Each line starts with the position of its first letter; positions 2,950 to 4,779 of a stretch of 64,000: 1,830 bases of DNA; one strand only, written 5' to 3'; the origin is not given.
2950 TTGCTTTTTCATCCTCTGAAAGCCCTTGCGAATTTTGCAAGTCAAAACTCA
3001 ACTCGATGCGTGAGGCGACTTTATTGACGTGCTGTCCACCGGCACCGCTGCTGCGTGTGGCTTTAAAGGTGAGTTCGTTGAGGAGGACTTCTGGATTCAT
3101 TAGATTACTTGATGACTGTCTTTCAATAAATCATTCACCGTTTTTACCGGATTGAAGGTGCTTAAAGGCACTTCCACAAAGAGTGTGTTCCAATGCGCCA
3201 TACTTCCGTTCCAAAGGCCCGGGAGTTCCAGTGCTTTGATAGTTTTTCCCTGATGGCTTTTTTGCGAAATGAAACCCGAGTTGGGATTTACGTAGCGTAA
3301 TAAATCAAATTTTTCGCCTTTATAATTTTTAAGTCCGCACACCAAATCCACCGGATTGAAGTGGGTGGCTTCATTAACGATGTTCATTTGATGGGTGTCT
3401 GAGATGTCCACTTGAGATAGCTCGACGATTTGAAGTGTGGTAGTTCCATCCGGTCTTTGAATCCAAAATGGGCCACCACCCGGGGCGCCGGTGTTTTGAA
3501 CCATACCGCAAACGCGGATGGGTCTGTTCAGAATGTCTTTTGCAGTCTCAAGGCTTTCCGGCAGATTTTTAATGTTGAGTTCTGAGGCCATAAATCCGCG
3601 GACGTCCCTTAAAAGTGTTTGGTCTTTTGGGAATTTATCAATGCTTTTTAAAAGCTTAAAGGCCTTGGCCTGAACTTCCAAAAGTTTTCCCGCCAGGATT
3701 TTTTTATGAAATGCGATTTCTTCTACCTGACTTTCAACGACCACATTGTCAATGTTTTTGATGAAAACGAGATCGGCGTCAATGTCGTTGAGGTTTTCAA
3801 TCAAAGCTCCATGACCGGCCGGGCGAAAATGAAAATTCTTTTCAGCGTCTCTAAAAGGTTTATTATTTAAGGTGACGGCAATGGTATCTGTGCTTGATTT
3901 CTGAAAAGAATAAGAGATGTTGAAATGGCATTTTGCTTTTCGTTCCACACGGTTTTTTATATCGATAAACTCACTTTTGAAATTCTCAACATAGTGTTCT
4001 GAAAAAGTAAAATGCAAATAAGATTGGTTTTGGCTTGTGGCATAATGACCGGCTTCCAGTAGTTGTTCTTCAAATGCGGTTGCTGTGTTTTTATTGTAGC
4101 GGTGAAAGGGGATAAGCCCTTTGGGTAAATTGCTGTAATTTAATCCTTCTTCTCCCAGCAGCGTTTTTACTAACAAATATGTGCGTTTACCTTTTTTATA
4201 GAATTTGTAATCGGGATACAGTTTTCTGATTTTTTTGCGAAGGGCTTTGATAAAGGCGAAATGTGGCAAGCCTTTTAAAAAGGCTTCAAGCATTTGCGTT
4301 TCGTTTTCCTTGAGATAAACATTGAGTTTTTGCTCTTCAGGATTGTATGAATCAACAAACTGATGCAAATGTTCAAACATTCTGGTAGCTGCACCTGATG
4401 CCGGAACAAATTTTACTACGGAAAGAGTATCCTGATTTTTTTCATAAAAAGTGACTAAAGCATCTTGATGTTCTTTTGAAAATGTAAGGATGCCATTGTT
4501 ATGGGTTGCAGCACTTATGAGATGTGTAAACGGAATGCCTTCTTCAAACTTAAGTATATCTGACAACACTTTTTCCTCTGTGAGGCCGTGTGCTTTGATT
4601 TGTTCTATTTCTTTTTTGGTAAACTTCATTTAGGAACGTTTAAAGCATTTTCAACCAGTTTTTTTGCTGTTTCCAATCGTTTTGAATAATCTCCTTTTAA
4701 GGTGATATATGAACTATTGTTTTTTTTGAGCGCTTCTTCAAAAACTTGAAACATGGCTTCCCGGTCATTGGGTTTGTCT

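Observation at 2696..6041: Five overlapping genes form a vitamin-salvage operon (ykoF-like, pnuC, NRK kinase, DUF4301, arfB); DUF4301 may supply a missing enzymatic step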

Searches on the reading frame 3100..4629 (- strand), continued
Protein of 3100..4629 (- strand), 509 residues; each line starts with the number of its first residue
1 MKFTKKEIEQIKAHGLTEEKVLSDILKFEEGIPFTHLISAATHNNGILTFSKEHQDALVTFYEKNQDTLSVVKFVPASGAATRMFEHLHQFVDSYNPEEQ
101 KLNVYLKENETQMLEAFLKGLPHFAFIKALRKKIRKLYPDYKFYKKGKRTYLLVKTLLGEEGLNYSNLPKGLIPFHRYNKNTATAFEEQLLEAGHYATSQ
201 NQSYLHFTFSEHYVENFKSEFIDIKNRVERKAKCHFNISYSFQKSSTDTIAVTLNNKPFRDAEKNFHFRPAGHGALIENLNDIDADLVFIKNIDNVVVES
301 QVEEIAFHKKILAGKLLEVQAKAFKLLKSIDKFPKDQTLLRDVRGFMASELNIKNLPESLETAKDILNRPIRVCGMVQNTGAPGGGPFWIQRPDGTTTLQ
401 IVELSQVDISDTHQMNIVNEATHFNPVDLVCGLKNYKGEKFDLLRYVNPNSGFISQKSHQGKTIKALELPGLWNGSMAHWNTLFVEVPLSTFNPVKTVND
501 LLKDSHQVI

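Call 76: find_encoding_contigs(protein=P0339, flank=7000, max_places=2)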
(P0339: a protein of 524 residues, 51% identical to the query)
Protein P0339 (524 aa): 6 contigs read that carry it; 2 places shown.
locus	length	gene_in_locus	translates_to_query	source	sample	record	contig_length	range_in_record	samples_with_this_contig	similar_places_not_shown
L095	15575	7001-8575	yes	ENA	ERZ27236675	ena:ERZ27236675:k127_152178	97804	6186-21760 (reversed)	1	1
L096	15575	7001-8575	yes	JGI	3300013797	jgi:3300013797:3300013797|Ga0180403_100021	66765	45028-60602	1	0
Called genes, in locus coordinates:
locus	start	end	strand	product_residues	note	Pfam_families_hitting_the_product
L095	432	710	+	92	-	PF01844:HNH, PF14279:HNH_5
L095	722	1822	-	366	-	PF00226:DnaJ, PF01556:DnaJ_C, PF00684:DnaJ_CXXCXGXG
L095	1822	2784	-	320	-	PF14238:DUF4340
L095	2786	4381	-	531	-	PF23357:DUF7088, PF09822:ABC_transp_aux, PF23355:IFT52_GIFT (weak)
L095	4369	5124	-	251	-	PF12679:ABC2_membrane_2, PF12730:ABC2_membrane_4, PF12698:ABC2_membrane_3, PF13346:ABC2_membrane_5 (weak)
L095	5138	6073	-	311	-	PF00005:ABC_tran, PF13304:AAA_21 (weak), PF13732:DrrA1-3_C (faint)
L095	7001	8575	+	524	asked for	PF14134:DUF4301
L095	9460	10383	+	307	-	PF00072:Response_reg (weak), PF07228:SpoIIE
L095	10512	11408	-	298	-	PF01261:AP_endonuc_2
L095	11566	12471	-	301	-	PF00149:Metallophos (faint), PF12850:Metallophos_2, PF04126:Cyclophil_like, PF18050:Cyclophil_like2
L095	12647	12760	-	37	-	-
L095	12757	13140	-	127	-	PF01850:PIN, PF13470:PIN_3 (weak)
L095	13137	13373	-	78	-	PF02604:PhdYeFM_antitox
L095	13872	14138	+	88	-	-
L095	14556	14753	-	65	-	-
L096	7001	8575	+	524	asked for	PF14134:DUF4301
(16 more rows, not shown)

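Call 78: find_encoding_contigs(protein=P0127, flank=8000, max_places=3)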
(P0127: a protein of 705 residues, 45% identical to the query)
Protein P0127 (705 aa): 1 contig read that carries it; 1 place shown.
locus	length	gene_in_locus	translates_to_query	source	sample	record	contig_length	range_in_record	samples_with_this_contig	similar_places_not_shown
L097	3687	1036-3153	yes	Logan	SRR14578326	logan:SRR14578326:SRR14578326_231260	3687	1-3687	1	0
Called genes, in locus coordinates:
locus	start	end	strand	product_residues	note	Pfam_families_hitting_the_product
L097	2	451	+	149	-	?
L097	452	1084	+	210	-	PF04973:NMN_transporter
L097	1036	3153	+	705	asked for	PF13521:AAA_28, PF14134:DUF4301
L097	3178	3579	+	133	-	PF00472:RF-1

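Call 79: find_encoding_contigs(protein=P0149, flank=8000, max_places=3)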
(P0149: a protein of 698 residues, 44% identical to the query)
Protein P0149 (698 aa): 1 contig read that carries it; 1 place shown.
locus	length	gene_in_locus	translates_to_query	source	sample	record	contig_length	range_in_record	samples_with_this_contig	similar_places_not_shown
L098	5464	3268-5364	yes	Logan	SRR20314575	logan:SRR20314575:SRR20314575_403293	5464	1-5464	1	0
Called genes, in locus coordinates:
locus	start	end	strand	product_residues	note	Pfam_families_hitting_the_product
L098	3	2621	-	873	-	?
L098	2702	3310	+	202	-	PF04973:NMN_transporter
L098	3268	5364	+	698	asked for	PF13521:AAA_28, PF14134:DUF4301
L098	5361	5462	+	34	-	?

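Call 80: find_encoding_contigs(protein=P0219, flank=8000, max_places=3)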
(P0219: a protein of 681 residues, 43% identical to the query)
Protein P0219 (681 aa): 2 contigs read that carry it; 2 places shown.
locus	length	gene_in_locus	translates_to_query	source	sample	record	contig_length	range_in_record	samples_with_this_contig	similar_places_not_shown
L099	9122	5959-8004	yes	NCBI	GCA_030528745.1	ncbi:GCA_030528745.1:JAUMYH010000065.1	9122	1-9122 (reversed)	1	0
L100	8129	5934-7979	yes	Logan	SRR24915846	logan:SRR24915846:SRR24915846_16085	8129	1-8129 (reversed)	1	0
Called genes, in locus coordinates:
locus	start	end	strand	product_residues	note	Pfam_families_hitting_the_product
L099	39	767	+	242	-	PF27366:MwoI_N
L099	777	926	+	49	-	PF02272:DHHA1 (weak)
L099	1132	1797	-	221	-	PF02602:HEM4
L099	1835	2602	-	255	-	PF13489:Methyltransf_23, PF08241:Methyltransf_11, PF08242:Methyltransf_12 (weak), PF13649:Methyltransf_25, PF01209:Ubie_methyltran, PF13847:Methyltransf_31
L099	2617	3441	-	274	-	PF00557:Peptidase_M24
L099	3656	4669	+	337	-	-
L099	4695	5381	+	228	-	PF00072:Response_reg, PF00486:Trans_reg_C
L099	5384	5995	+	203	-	PF04973:NMN_transporter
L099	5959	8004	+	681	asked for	PF13521:AAA_28, PF14134:DUF4301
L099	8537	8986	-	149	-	PF09424:YqeY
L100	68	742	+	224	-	PF27366:MwoI_N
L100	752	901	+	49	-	PF02272:DHHA1 (weak)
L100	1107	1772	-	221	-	PF02602:HEM4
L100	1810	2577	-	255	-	PF13489:Methyltransf_23, PF08241:Methyltransf_11, PF08242:Methyltransf_12 (weak), PF13649:Methyltransf_25, PF01209:Ubie_methyltran, PF13847:Methyltransf_31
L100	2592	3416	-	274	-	PF00557:Peptidase_M24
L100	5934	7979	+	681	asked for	PF13521:AAA_28, PF14134:DUF4301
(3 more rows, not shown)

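Call 90: find_encoding_contigs(protein=P0375, flank=7000, max_places=1)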
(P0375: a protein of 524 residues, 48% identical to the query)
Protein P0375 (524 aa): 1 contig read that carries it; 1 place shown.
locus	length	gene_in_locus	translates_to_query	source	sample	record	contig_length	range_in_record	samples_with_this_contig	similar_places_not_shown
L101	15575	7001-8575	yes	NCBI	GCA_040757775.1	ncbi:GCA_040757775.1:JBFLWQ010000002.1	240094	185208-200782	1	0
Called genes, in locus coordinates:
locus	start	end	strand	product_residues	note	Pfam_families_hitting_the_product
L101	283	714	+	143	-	-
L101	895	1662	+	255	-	-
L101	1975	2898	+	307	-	PF00753:Lactamase_B, PF19583:ODP (weak), PF23023:Anti-Pycsar_Apyc1 (faint)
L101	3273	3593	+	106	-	-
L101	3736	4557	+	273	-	PF02578:Cu-oxidase_4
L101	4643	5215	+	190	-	PF16036:Chalcone_3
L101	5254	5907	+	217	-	PF00702:Hydrolase, PF12710:HAD (weak), PF13419:HAD_2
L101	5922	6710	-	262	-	PF00378:ECH_1, PF16113:ECH_2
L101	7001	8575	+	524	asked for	PF14134:DUF4301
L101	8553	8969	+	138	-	-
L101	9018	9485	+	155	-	PF26390:MamS_MamX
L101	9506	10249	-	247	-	PF00440:TetR_N, PF17932:TetR_C_24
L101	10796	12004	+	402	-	PF13433:Peripla_BP_5, PF13458:Peripla_BP_6, PF01094:ANF_receptor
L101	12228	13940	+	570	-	PF01642:MM_CoA_mutase, PF06368:Met_asp_mut_E (weak)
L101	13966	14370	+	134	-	PF02310:B12-binding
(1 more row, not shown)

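Call 91: find_encoding_contigs(protein=P0353, flank=7000, max_places=1)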
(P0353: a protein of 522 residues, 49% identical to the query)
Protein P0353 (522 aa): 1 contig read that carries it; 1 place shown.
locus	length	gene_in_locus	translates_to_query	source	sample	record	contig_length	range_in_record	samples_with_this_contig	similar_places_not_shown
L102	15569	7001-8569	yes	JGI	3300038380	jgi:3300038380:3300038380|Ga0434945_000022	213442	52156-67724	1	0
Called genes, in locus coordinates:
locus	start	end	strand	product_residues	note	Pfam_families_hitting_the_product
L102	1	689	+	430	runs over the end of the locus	PF01336:tRNA_anti-codon, PF00152:tRNA-synt_2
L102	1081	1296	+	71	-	-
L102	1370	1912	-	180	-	PF23437:DUF7122 (faint), PF13636:Methyltranf_PUA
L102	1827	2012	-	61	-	-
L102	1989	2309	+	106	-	-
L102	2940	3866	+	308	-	PF00480:ROK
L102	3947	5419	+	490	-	PF00479:G6PD_N, PF02781:G6PD_C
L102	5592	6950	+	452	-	PF00919:UPF0004, PF04055:Radical_SAM, PF18693:TRAM_2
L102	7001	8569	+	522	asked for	PF14134:DUF4301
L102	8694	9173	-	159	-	PF00582:Usp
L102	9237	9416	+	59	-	-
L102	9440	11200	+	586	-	PF02776:TPP_enzyme_N, PF00205:TPP_enzyme_M, PF02775:TPP_enzyme_C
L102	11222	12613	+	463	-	PF01979:Amidohydro_1, PF07969:Amidohydro_3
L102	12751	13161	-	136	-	PF12172:zf-ChsH2, PF01796:OB_ChsH2_C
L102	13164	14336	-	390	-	PF02803:Thiolase_C (faint), PF22691:Thiolase_C_1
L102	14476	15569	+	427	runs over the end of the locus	PF00291:PALP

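Call 107: search_protein_families(library=pfam, alignment_id=A1, max_evalue=0.01)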
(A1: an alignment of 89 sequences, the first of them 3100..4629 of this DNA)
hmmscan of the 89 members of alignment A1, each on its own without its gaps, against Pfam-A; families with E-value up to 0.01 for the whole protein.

A. member 1, window:3100-4629:- (509 aa): 2 families
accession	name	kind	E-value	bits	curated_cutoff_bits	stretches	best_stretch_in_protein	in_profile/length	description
PF14134.11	DUF4301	-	1.2e-198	661.5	27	1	4-507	1-507/507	Domain of unknown function (DUF4301)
PF01704.24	UDPGP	-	0.00043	19.6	22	0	398-506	241-346/413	UTP--glucose-1-phosphate uridylyltransferase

B. families by the number of members that match (of 89 scanned): 6 families
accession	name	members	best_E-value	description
PF14134.11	DUF4301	89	7.1e-233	Domain of unknown function (DUF4301)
PF01704.24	UDPGP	20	1.4e-06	UTP--glucose-1-phosphate uridylyltransferase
PF21696.3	TECR_N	1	0.00041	TECR, ubiquitin-like domain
PF02677.20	QueH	1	0.0012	Epoxyqueuosine reductase QueH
PF14076.12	DUF4258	1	0.0049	Domain of unknown function (DUF4258)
PF07209.17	DUF1415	1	0.005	Protein of unknown function (DUF1415)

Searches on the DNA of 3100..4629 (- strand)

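Call 17: search_rna_families(sources=[L008, L012, L022, L046, L060, L036], threshold=gathering)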
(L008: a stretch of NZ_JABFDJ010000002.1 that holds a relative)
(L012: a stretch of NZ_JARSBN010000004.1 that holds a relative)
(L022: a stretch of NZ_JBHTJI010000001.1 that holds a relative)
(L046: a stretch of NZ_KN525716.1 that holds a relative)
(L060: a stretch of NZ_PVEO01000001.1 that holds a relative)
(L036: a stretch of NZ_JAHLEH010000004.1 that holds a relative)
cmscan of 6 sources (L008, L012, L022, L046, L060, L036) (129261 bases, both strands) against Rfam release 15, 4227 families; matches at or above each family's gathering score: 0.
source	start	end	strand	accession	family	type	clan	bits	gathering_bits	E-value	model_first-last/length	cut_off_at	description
